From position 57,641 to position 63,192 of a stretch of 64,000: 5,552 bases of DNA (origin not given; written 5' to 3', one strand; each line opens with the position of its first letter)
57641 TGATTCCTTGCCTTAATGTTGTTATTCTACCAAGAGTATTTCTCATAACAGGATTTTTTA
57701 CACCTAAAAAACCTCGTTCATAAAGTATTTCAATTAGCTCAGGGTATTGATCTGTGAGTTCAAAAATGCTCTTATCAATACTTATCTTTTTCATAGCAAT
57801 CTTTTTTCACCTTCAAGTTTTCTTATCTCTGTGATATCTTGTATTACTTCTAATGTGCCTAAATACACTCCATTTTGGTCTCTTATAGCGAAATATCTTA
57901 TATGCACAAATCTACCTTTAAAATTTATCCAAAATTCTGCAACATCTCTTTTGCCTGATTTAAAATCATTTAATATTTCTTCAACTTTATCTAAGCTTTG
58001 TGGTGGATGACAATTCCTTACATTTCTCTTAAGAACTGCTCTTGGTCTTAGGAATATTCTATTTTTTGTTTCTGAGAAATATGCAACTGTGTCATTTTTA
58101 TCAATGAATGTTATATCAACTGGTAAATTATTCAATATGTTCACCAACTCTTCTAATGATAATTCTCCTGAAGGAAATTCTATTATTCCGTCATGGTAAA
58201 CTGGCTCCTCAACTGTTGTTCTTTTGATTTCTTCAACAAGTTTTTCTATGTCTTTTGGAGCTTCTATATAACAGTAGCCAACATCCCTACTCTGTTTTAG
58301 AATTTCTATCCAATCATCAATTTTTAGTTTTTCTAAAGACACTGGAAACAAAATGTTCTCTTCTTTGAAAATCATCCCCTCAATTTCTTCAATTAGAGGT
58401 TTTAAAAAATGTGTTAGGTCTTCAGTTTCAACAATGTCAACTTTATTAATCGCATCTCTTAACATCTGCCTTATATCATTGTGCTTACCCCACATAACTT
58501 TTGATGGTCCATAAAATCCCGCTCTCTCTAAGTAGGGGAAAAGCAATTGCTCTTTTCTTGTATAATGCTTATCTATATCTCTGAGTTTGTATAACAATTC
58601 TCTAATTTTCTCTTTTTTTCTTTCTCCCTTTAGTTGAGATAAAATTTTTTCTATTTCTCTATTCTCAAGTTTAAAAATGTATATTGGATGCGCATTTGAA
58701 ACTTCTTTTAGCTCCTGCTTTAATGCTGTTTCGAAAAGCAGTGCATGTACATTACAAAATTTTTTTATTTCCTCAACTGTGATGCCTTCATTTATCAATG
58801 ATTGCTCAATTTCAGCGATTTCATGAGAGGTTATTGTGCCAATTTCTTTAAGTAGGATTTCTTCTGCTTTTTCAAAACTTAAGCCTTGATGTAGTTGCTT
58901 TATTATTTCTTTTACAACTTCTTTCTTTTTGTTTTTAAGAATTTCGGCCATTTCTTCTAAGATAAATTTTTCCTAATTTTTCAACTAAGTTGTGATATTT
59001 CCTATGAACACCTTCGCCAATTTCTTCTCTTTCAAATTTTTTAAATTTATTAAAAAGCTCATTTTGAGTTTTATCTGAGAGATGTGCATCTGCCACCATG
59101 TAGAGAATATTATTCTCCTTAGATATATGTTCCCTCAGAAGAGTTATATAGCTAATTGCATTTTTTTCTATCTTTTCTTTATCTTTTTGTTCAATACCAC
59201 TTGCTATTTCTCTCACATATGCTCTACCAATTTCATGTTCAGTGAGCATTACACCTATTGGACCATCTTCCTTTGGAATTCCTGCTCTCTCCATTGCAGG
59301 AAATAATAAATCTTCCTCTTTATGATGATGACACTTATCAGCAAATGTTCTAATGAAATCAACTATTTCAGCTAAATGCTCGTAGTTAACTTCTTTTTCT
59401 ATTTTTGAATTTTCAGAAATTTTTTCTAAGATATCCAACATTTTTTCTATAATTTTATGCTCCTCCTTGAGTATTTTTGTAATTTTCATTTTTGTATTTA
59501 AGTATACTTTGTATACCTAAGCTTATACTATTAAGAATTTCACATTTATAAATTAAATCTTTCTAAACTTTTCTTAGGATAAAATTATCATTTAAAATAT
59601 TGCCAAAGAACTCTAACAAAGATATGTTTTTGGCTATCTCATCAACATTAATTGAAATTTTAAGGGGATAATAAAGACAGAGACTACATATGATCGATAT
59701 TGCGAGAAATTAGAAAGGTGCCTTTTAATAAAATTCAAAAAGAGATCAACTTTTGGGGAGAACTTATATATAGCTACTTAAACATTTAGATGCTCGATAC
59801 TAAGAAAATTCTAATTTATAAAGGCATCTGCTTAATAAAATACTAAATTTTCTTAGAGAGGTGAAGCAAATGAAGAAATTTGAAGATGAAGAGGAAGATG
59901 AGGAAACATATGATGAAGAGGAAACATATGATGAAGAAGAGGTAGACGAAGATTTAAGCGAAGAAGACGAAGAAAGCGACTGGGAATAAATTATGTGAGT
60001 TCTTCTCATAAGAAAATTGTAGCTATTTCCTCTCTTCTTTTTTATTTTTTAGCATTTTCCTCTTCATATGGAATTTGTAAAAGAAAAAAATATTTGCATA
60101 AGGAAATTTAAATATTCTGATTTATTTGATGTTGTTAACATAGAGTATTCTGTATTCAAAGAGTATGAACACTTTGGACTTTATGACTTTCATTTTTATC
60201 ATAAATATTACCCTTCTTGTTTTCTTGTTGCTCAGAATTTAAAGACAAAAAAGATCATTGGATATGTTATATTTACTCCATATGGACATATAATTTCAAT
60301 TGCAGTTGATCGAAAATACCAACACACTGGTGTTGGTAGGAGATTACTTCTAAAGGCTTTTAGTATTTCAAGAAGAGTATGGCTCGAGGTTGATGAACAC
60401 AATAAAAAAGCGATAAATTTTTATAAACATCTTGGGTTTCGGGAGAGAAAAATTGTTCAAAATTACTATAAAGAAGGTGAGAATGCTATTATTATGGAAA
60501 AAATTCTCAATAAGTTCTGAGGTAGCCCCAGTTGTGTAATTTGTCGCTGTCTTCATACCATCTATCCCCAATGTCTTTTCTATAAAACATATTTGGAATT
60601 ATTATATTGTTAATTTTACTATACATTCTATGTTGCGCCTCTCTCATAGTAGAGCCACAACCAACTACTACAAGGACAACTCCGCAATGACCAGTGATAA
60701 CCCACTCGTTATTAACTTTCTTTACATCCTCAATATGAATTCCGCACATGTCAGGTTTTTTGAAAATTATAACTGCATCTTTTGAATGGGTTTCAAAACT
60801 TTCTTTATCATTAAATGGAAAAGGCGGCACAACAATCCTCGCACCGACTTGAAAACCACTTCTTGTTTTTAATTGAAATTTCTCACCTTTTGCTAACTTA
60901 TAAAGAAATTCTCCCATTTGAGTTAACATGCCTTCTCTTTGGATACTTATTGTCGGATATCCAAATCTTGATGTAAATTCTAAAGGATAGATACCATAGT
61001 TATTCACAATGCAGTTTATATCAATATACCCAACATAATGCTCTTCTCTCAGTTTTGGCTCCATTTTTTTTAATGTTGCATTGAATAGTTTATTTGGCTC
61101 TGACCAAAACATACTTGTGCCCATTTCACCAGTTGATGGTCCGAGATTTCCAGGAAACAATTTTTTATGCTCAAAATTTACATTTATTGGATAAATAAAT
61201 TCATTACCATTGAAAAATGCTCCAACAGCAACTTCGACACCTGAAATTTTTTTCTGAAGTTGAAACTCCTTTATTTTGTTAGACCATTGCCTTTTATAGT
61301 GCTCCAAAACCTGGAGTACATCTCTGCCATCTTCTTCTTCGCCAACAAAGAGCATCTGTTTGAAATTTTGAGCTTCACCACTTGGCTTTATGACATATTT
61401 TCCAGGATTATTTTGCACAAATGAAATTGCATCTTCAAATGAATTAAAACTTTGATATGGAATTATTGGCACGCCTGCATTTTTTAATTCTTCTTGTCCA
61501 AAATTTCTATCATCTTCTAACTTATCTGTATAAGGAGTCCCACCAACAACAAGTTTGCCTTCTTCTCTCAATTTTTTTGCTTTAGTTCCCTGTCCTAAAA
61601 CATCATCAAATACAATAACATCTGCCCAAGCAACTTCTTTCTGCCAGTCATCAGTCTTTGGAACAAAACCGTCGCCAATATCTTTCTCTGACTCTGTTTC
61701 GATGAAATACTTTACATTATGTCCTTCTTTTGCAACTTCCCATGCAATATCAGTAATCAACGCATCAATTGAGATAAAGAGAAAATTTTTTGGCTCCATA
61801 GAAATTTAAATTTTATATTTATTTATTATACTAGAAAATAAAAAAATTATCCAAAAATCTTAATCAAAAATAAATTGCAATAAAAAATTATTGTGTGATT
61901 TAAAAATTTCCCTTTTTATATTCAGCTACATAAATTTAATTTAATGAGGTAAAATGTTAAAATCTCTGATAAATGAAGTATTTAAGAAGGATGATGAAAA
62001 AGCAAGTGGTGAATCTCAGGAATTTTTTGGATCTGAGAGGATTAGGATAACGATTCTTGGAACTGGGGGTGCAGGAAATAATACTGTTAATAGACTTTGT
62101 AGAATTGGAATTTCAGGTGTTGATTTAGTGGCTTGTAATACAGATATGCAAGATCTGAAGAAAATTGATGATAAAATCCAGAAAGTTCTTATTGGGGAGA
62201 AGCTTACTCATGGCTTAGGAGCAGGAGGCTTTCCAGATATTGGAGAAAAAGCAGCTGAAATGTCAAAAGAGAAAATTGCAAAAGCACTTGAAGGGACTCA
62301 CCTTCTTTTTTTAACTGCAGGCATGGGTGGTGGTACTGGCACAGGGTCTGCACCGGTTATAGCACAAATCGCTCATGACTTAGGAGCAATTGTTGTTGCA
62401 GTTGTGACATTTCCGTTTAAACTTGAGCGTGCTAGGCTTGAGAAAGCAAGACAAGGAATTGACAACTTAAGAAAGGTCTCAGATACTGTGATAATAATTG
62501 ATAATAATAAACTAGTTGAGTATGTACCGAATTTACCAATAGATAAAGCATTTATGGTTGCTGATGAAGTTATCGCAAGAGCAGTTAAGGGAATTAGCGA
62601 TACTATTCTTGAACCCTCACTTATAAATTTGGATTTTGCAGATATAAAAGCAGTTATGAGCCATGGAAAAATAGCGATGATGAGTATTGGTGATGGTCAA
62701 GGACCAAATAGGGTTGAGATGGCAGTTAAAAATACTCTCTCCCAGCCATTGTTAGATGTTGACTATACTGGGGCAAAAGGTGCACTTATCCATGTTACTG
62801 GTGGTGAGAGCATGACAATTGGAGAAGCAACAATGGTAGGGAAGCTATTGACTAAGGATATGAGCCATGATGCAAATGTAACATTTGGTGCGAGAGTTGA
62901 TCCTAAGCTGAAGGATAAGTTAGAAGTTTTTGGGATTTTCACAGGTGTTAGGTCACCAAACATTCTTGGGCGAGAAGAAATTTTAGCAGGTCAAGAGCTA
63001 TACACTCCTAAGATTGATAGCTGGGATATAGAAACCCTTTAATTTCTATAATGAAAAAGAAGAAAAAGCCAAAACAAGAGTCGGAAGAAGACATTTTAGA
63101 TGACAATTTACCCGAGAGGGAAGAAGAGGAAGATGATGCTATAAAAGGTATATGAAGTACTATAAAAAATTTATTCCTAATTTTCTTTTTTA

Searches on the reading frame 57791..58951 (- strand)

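Call 54: search_protein_families(library=pfam, proteins=[window:57791-58951:-], max_evalue=0.00001)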
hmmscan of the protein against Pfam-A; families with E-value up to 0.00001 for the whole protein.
window:57791-58951:- (386 aa): 4 families
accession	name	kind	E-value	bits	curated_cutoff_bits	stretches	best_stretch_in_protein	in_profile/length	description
PF13596.12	PAS_10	-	3.6e-28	98.7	22.1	1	270-374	2-106/106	PAS domain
PF04282.18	DUF438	-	1.2e-18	67.2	25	1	14-78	2-66/67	Family of unknown function (DUF438)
PF01814.28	Hemerythrin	-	2.6e-18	67.2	25.3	1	88-203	1-125/127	Hemerythrin HHE cation binding domain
PF13426.13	PAS_9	-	1.9e-06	28.5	27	1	280-375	4-103/103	PAS domain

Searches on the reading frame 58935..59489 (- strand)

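Call 54: search_protein_families(library=pfam, proteins=[window:58935-59489:-], max_evalue=0.00001)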
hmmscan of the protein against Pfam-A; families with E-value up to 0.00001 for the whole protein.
window:58935-59489:- (184 aa): 1 family
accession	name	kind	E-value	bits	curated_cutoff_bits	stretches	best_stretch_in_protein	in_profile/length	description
PF01814.28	Hemerythrin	-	1.1e-22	81.3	25.3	1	3-131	2-125/127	Hemerythrin HHE cation binding domain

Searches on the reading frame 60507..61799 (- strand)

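Call 54: search_protein_families(library=pfam, proteins=[window:60507-61799:-], max_evalue=0.00001)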
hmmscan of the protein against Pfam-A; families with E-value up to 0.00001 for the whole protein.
window:60507-61799:- (430 aa): 2 families
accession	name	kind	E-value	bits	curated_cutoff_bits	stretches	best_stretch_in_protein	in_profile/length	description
PF01071.24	GARS_A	-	5.1e-15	56.2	27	1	97-282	2-192/194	Phosphoribosylglycinamide synthetase, ATP-grasp (A) domain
PF02843.22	GARS_C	-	3.9e-09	37.1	34.8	1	359-413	40-92/92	Phosphoribosylglycinamide synthetase, C domain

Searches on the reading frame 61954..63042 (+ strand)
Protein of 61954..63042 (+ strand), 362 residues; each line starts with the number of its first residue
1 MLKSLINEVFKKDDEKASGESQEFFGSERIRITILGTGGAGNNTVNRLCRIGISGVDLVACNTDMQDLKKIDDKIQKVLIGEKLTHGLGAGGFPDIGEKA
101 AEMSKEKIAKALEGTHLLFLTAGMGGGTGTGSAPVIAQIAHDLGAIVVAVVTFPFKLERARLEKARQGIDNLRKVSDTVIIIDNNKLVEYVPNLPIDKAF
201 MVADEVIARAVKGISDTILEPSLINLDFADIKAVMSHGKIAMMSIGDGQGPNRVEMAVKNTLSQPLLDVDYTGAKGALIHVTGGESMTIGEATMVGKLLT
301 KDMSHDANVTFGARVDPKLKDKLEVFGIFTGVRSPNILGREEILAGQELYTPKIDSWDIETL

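Call 54: search_protein_families(library=pfam, proteins=[window:61954-63042:+], max_evalue=0.00001)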
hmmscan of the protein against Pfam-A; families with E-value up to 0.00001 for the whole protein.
window:61954-63042:+ (362 aa): 2 families
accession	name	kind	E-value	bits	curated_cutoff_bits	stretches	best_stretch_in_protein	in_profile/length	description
PF00091.31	Tubulin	-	2.5e-45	155.5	33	1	31-190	1-188/190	Tubulin/FtsZ family, GTPase domain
PF12327.13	FtsZ_C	-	4.3e-28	97.9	27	1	241-332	3-94/95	FtsZ family, C-terminal domain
